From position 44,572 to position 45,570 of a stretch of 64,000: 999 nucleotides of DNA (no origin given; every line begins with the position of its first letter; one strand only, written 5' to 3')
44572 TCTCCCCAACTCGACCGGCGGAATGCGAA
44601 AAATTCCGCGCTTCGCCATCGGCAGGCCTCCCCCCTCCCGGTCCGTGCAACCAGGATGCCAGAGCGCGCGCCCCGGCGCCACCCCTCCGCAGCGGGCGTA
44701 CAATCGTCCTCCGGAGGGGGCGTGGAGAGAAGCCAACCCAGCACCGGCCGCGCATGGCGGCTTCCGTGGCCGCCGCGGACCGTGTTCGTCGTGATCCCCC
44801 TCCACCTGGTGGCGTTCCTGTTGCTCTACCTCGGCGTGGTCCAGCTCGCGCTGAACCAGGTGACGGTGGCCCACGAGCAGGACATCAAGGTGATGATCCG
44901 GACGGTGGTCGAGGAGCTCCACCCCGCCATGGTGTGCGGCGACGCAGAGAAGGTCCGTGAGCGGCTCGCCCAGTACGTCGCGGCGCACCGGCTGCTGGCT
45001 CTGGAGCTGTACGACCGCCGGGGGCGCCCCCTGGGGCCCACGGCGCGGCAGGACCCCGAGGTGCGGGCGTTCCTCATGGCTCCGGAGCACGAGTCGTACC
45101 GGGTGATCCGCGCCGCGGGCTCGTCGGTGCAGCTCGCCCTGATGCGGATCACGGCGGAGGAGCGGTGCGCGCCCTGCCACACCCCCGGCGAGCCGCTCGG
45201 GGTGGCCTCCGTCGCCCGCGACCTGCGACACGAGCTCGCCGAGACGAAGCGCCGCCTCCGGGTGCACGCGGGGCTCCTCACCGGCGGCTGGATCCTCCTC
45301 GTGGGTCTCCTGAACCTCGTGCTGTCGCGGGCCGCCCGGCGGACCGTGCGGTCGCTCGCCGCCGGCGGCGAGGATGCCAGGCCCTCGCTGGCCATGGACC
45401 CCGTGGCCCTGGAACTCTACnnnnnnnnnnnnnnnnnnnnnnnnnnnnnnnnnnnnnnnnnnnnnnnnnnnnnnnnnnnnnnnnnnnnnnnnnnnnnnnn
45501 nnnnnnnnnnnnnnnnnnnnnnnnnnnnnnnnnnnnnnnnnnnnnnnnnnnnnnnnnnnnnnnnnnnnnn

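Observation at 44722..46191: Sensor histidine kinase with a c-type heme attachment motif (CAPCH) in its extracytoplasmic loop, divergent from the giant-cytochrome operon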

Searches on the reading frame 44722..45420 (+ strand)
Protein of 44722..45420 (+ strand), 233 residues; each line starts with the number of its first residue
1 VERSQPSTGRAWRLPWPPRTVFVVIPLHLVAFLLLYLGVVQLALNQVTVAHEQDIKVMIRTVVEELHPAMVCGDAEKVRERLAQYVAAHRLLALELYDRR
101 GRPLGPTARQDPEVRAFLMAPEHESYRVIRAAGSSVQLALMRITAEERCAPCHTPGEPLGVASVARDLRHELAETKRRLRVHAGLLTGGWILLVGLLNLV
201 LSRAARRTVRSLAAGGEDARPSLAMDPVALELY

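Call 8: find_homologous_proteins(query=window:44722-45420:+, max_evalue=0.001)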
Query window:44722-45420:+: 4122 candidates shared short words with the query, none scored E <= 0.001.
